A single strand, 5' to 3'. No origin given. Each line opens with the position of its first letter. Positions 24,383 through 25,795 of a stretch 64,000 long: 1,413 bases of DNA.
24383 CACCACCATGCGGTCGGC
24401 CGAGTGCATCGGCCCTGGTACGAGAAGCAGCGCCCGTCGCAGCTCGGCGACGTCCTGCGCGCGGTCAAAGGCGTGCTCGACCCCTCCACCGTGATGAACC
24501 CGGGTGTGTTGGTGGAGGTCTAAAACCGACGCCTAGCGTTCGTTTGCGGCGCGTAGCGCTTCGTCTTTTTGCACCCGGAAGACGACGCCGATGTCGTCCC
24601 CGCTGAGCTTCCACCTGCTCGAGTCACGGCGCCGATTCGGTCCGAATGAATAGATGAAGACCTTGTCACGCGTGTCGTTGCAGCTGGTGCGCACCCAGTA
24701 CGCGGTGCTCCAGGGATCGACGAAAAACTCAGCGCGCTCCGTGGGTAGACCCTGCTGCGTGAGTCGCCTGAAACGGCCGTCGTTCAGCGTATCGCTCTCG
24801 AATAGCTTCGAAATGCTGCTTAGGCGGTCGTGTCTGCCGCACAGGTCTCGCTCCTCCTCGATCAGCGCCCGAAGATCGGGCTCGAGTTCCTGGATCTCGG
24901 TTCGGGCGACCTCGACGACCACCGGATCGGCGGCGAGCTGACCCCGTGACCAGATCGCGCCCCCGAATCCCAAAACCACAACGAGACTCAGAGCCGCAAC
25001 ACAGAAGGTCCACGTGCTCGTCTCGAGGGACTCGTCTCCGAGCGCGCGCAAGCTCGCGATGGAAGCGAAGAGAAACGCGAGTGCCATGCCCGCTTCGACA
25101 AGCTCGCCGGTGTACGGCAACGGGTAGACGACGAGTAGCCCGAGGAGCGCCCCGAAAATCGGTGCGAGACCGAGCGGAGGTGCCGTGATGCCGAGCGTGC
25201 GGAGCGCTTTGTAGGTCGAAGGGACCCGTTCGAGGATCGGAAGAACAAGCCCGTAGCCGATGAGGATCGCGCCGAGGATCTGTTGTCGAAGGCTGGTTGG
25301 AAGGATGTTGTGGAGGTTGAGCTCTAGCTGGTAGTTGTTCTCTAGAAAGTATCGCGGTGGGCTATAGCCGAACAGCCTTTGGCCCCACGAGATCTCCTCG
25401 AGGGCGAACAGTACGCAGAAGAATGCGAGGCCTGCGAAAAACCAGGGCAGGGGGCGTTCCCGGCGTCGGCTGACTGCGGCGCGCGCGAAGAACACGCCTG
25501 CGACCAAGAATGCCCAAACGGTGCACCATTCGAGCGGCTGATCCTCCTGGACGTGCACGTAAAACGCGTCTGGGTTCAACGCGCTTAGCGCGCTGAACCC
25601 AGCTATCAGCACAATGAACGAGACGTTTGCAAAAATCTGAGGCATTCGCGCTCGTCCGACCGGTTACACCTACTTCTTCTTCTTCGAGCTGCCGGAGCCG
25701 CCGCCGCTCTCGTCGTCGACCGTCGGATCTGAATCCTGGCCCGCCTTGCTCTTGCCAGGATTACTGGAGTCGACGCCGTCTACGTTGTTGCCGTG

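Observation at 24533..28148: Four-gene cluster: pseudokinase, prepilin-like protein, secreted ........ repeat protein, and GspG-like-tailed membrane protein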

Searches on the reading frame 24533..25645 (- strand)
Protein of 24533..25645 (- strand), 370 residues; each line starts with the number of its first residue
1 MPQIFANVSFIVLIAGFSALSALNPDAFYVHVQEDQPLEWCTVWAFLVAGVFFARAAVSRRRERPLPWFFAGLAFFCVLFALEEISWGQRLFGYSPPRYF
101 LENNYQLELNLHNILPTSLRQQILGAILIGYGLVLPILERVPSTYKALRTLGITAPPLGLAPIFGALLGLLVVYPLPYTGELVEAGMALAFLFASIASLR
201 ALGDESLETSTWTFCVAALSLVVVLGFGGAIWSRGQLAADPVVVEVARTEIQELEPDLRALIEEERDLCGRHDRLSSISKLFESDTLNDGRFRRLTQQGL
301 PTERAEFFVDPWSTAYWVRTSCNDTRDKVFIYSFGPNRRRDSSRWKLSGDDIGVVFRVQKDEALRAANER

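Call 3: search_protein_families(library=pfam, proteins=[window:24533-25645:-], max_evalue=1)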
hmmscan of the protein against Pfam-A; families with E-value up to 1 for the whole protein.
window:24533-25645:- (370 aa): 3 families
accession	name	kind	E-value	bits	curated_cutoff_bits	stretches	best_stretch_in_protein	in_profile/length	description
PF04238.17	DUF420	-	0.17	12.6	30.5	1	43-130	12-97/130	Protein of unknown function (DUF420)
PF04657.19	DMT_YdcZ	-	0.2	12.4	24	1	185-232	9-56/140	Putative inner membrane exporter, YdcZ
PF13567.11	DUF4131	-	0.53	10.4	31.6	1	41-81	5-45/165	Domain of unknown function (DUF4131)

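Call 4: search_protein_families(library=ncbifam, proteins=[window:24533-25645:-], max_evalue=1)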
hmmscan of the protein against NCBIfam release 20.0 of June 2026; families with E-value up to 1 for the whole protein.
window:24533-25645:- (370 aa): 0 families

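Call 9: find_homologous_proteins(query=window:24533-25645:-)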
Query window:24533-25645:- (370 aa): 303 proteins with E <= 0.001 among 8000 candidates; the best 120 are listed.
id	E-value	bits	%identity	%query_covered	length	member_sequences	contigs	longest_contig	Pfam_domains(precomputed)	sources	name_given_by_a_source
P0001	2.9e-246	834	100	100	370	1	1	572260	-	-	-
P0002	3.8e-207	706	84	99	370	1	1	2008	-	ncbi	-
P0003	1.0e-202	691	82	100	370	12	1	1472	-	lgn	-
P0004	2.6e-202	690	82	100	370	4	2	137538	-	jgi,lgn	jgi:hypothetical protein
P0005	1.4e-199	681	81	100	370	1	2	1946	-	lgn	-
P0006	2.1e-173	595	78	89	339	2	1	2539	-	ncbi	ncbi:MAG: hypothetical protein WBM46_13230, partial [Polyangiales bacterium]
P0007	1.4e-166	572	66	100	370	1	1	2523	-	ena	-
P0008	6.9e-166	570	66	100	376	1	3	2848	-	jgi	-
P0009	9.7e-164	563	67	99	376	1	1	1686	-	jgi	-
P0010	1.7e-163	562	66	99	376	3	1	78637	-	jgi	jgi:hypothetical protein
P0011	2.3e-163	562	66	100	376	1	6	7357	-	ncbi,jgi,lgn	ncbi:MAG: hypothetical protein WBM75_14950 [Polyangiales bacterium]|jgi:hypothetical protein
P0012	1.0e-162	560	66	99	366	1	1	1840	-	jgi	-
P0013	2.9e-162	558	66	100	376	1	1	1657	-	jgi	-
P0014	3.1e-162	558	66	100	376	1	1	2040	-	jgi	jgi:hypothetical protein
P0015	7.1e-162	557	66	100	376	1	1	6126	-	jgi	jgi:hypothetical protein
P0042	2.4e-138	479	56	100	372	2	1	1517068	-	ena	-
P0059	1.9e-90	322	49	90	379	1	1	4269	-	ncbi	-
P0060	1.3e-89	319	44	98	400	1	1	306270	-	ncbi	-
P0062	6.3e-89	317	46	95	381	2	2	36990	-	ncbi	-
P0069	1.0e-87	313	44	96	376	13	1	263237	-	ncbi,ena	-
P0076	1.8e-86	309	44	96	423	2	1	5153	-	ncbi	-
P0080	3.4e-86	308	43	95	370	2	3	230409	-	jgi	-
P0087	2.8e-85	305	43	94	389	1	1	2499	-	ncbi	-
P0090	6.0e-85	304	44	95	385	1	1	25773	-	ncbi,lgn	-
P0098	1.4e-83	299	43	97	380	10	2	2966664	-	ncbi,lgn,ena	-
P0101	4.3e-83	297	44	95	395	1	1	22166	-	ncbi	-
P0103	7.4e-82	293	44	95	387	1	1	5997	-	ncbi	-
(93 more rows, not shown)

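Call 10: find_encoding_contigs(protein=P0042, flank=8000, max_places=2)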
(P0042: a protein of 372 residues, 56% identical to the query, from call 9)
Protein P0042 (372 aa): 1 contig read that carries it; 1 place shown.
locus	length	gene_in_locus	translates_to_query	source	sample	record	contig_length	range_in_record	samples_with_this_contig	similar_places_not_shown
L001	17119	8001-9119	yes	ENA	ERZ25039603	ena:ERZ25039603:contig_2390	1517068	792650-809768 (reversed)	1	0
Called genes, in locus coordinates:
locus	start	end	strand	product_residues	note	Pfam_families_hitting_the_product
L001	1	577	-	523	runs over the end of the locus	PF23459:S1_RRP5 (faint), PF00575:S1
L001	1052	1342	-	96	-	-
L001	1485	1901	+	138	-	PF07238:PilZ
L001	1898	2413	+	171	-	PF01661:Macro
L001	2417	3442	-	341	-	PF12801:Fer4_5 (weak), PF12838:Fer4_7 (faint), PF13237:Fer4_10 (weak), PF14697:Fer4_21 (weak), PF13187:Fer4_9 (weak)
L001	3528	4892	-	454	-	PF01266:DAO (faint), PF07992:Pyr_redox_2, PF00070:Pyr_redox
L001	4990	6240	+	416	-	-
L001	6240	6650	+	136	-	-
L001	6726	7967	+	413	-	-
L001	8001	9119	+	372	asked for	-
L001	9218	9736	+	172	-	-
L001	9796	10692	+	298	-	PF00106:adh_short, PF08659:KR, PF13561:adh_short_C2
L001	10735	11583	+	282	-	-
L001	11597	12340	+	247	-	PF00106:adh_short, PF08659:KR, PF13561:adh_short_C2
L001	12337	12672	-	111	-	PF28289:BV97_02767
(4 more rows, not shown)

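Call 11: find_encoding_contigs(protein=P0098, flank=8000, max_places=2)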
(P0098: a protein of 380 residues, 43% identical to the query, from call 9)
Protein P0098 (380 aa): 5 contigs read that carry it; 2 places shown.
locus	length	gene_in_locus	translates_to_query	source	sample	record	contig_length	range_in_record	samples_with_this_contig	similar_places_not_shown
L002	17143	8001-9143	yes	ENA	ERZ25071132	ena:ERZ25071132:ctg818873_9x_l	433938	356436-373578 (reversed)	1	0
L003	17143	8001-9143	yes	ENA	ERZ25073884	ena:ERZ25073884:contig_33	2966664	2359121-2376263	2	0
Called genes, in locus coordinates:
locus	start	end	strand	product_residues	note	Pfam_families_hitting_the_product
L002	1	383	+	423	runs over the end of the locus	PF02012:BNR (faint), PF13088:BNR_2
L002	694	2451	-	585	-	PF15902:Sortilin-Vps10 (weak), PF25852:DUF6242_C (faint), PF02012:BNR (faint), PF14870:PSII_BNR (faint)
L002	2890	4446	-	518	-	PF07719:TPR_2 (faint), PF14559:TPR_19 (faint), PF13431:TPR_17 (faint), PF13432:TPR_16 (faint)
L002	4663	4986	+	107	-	-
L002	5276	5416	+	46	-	PF05016:ParE_toxin (weak)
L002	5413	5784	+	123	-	PF13443:HTH_26 (faint), PF12844:HTH_19 (weak), PF01381:HTH_3, PF04545:Sigma70_r4 (faint), PF13560:HTH_31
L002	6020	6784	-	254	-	-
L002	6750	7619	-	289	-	-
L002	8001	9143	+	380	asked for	-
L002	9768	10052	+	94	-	-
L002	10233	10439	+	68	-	-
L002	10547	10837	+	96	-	PF01850:PIN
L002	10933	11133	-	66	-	-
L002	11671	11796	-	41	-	-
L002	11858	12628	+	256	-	-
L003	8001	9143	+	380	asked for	-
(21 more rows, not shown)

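Call 12: find_encoding_contigs(protein=P0060, flank=8000, max_places=2)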
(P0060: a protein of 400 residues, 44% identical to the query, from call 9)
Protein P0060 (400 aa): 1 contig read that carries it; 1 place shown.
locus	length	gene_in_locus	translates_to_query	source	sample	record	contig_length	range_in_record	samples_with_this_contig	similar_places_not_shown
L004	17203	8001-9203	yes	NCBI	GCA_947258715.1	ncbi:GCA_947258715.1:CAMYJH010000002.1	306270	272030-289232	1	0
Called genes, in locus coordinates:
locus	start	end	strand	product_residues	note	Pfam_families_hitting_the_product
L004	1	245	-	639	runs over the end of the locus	PF03717:PBP_dimer, PF00905:Transpeptidase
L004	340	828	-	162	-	PF04093:MreD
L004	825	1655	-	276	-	PF04085:MreC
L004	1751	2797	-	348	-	PF00022:Actin (weak), PF06723:MreB_Mbl, PF00012:HSP70, PF11104:PilM_2 (faint), PF14450:FtsA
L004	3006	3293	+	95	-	PF02686:GatC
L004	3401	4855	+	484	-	PF01425:Amidase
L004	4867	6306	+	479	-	PF02934:GatB_N, PF02637:GatB_Yqey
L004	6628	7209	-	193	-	-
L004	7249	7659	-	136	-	-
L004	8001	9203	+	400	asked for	-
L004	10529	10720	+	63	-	-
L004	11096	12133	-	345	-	PF13384:HTH_23 (weak), PF13518:HTH_28 (weak), PF13551:HTH_29, PF13565:HTH_32, PF13592:HTH_33, PF13358:DDE_3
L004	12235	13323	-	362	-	PF13384:HTH_23 (weak), PF13518:HTH_28 (weak), PF13551:HTH_29, PF13565:HTH_32, PF13358:DDE_3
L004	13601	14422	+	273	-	PF03781:FGE-sulfatase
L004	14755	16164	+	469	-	-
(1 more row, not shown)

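Call 15: find_encoding_contigs(protein=P0069, flank=8000, max_places=2)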
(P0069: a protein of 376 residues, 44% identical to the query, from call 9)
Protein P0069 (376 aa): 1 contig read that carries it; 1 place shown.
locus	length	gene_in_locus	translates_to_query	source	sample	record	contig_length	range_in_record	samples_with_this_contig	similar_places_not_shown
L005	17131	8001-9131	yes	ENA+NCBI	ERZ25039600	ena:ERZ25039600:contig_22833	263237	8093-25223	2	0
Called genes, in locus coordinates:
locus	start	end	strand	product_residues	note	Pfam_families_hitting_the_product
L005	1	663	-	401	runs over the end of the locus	PF13469:Sulfotransfer_3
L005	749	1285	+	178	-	PF13489:Methyltransf_23 (weak), PF03848:TehB (weak), PF08241:Methyltransf_11 (weak), PF13649:Methyltransf_25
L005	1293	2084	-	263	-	-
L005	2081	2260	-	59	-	-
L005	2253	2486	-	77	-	-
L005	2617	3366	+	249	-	PF00106:adh_short, PF08659:KR, PF23441:SDR (weak), PF13561:adh_short_C2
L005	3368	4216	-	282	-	PF02353:CMAS, PF05175:MTS (weak), PF13489:Methyltransf_23, PF08241:Methyltransf_11, PF08242:Methyltransf_12, PF13649:Methyltransf_25, PF13847:Methyltransf_31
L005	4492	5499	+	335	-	PF01073:3Beta_HSD, PF01370:Epimerase, PF04321:RmlD_sub_bind, PF05368:NmrA, PF07993:NAD_binding_4, PF16363:GDP_Man_Dehyd, PF13460:NAD_binding_10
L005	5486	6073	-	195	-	-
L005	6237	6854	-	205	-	PF13489:Methyltransf_23, PF01209:Ubie_methyltran, PF13847:Methyltransf_31 (weak), PF08241:Methyltransf_11, PF08242:Methyltransf_12, PF13649:Methyltransf_25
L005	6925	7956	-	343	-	-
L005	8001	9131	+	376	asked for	-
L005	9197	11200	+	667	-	PF00753:Lactamase_B, PF12706:Lactamase_B_2 (weak), PF14863:Alkyl_sulf_dimr, PF02036:SCP2 (weak), PF14864:Alkyl_sulf_C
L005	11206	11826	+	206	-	PF17137:DUF5110 (weak)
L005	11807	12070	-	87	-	PF05199:GMC_oxred_C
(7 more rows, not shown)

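Call 16: find_encoding_contigs(protein=P0080, flank=8000, max_places=2)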
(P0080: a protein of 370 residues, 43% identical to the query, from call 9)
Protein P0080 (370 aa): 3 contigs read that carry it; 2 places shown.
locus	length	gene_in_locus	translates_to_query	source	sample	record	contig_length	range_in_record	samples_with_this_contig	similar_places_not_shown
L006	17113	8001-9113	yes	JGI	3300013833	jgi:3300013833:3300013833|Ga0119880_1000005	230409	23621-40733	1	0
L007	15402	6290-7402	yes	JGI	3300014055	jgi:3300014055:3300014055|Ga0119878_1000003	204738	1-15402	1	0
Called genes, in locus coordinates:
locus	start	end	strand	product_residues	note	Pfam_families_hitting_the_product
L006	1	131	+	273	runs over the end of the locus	PF10340:Say1_Mug180 (weak), PF07859:Abhydrolase_3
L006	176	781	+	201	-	PF02245:Pur_DNA_glyco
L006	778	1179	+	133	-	PF04379:DUF525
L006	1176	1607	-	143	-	-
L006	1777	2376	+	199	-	PF01300:Sua5_yciO_yrdC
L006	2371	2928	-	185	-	-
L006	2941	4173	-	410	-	PF02441:Flavoprotein, PF04127:DFP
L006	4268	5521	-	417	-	PF00464:SHMT, PF00155:Aminotran_1_2 (weak)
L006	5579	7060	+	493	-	PF04715:, PF00425:Chorismate_bind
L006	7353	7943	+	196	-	-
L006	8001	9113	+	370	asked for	-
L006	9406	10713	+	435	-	PF13495:Phage_int_SAM_4 (faint)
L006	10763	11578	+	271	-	-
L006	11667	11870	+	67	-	-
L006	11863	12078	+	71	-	PF12728:HTH_17 (weak)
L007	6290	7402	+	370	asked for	-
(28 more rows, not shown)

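Call 23: list_cluster_members(proteins=[P0059, P0060, P0062, P0069, P0076, P0087, P0090, P0098, P0101, P0103])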
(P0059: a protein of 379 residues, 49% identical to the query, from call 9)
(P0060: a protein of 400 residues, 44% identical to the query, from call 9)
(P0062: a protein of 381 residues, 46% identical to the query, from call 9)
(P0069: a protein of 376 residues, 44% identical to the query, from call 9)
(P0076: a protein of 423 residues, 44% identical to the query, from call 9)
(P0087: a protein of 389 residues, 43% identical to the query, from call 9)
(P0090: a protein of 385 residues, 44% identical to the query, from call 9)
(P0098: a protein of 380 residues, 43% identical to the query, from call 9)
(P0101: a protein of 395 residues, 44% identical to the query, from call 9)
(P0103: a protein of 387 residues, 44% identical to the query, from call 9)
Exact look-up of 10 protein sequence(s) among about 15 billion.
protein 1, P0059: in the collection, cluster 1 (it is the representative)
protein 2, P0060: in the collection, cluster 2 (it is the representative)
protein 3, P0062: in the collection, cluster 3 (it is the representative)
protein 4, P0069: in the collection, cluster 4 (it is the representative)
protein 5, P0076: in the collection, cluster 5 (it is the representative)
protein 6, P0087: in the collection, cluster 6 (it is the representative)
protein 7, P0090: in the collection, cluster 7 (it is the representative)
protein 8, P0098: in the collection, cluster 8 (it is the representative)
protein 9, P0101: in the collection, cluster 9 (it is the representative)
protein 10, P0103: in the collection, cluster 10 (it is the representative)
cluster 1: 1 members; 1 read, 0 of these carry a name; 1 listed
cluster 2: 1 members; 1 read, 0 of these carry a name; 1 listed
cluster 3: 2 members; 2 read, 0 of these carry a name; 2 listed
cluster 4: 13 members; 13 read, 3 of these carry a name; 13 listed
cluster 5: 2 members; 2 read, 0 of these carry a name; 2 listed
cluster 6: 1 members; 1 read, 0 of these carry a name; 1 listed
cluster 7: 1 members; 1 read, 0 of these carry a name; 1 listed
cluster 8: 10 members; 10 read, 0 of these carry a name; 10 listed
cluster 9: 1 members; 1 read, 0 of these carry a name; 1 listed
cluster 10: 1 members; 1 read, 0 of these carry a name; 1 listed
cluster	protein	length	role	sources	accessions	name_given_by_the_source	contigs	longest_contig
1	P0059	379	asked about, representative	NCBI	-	-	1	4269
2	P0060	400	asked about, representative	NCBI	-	-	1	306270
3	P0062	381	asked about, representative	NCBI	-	-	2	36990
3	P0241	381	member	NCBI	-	-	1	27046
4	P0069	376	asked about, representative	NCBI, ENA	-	-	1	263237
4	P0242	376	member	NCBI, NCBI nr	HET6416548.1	MAG TPA: hypothetical protein VFG22_09645 [Polyangiales bacterium] | hypothetical protein [Polyangiales bacterium]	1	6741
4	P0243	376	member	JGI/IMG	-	hypothetical protein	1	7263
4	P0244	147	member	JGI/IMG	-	hypothetical protein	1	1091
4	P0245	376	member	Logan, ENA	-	-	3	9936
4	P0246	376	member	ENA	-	-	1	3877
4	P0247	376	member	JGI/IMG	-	-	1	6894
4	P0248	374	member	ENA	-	-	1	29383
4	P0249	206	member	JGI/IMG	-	-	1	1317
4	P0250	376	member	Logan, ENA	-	-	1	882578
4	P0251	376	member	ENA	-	-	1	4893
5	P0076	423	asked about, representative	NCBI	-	-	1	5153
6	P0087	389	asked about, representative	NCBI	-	-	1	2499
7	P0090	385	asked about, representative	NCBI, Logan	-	-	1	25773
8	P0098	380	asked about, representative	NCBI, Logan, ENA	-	-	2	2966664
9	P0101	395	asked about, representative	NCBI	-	-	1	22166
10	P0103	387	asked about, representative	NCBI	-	-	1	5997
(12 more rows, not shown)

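Call 33: predict_structure(alignment_id=A1)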
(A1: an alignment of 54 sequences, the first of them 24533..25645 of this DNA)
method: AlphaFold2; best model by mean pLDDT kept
length: 370 residues; sequences in the alignment: 54
mean_pLDDT: 85.5   pTM: 0.76
mean pLDDT of the five models: 85.5, 84.9, 84.4, 83.1, 80.8
residues with pLDDT >= 90: 178; 70-90: 135; 50-70: 52; < 50: 5
segments of 3 or more residues with pLDDT < 50: none
pLDDT, mean of each block of 10 residues (from residue 1): 96 97 84 86 97 96 90 96 72 55 54 83 97 98 96 96 98 93 97 96 81 94 95 73 83 91 82 87 81 86 81 81 86 70 69 84 59
secondary structure, 60 per line:
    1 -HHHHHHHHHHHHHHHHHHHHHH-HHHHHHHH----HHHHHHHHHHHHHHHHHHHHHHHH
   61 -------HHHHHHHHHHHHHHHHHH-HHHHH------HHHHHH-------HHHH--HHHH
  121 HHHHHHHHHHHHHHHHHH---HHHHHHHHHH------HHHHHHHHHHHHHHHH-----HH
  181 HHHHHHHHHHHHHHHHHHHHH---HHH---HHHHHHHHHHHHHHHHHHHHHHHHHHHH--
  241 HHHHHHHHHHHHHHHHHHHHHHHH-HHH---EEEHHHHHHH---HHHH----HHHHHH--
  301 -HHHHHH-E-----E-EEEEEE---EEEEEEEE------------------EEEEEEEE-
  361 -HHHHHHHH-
elements in order: H2-23 H25-32 H37-60 H68-85 H87-91 H98-103 H111-114 H117-138 H142-151 H158-173 H179-201 H211-238 H241-264 E272-274 H275-281 H285-288 H293-298 H302-307 E317-322 E326-333 E352-359 H362-369
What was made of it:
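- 24533..25645 (-): G4: 7-TM membrane protein of 370 aa with a periplasmic C-terminal alpha/beta domain (aa about 239-370). That domain carries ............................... It shows a long helix 211-264 followed by three strands (call 33).
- On GspG/PulG pseudopilin globular domain (PF08334) for the G4 tail: The AF2 topology is pilin-like (call 33).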

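Call 36: fold_search(model_id=the predicted structure, library=pdb)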
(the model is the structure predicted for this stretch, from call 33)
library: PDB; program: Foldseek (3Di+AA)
matches with E <= 10: 217; with E <= 0.001: 0
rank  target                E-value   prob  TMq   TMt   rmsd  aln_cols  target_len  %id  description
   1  7z6n_A                4.0e-01  0.20  0.18  0.22  15.1       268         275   12  Crystal structure of Zn2+-transporter BbZIP in a metal-stripped state (released 2022-08-10)
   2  4phq_B                5.3e-01  0.08  0.11  0.13  24.7       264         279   13  ClyA CC6/264 ox (6-303) (released 2014-09-24)
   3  9okh                  7.0e-01  0.18  0.14  0.12  13.0       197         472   15  Cryo-EM structure of human SV2A in complex with UCBJ (released 2025-12-10)
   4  8jcv_3                7.3e-01  0.20  0.19  0.12  14.2       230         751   13  Cryo-EM structure of mGlu2-mGlu3 heterodimer in presence of LY341495 (dimerization mode II) (released 2023-06-21)
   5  8czj_B                7.7e-01  0.20  0.20  0.23  13.7       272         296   11  A bacteria Zrt/Irt-like protein in the apo state (released 2023-02-22)
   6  9ntc                  7.7e-01  0.18  0.16  0.15  13.5       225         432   15  Structure of Synaptic Vesicle Protein 2A Bound to Brivaracetam and UCB1244283 (released 2025-09-10)
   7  8zxk_C                8.8e-01  0.08  0.11  0.09  15.7       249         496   12  Cryo-EM structure of trimethylamine transporter TmaT binding with TMA (released 2024-11-06)
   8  8czj_A                9.2e-01  0.12  0.18  0.21  15.2       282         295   13  A bacteria Zrt/Irt-like protein in the apo state (released 2023-02-22)
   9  9ca3_D                1.0e+00  0.09  0.14  0.19  23.8       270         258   17  Crystal structure of MarE C280S in complex with cyanide bound heme and its native substrate, beta-methyl-L-tryptophan (released 2025-04-02)
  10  7x8v_A                1.1e+00  0.05  0.09  0.12  20.8       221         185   14  Cooperative regulation of PBI1 and MAPKs controls WRKY45 transcription factor in rice immunity (released 2022-04-06)
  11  4phq_C                1.1e+00  0.06  0.11  0.13  25.2       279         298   11  ClyA CC6/264 ox (6-303) (released 2014-09-24)
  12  5tsb                  1.3e+00  0.13  0.18  0.26  15.0       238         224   17  Crystal structure of the Zrt-/Irt-like protein from Bordetella bronchiseptica with bound Cd2+ (released 2017-09-20)
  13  8iw1_R                1.3e+00  0.11  0.17  0.20  11.6       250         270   14  Cryo-EM structure of the PEA-bound mTAAR9-Golf complex (released 2023-05-31)
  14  4u4w_A                1.3e+00  0.08  0.13  0.11  17.6       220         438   14  Structure of a nitrate/nitrite antiporter NarK in nitrate-bound occluded state (released 2015-07-15)
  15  4ain_C                1.3e+00  0.06  0.11  0.09  16.2       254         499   12  Crystal structure of BetP with asymmetric protomers. (released 2012-06-06)
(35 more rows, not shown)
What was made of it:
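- Tried and rejected: Whole-chain Foldseek for G4; the best hit is a ZIP transporter at E 0.4 (call 36).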

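Call 75: search_protein_families(library=padloc, proteins=[window:24533-25645:-], max_evalue=0.01)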
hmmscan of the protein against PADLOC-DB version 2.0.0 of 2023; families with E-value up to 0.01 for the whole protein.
window:24533-25645:- (370 aa): 0 families
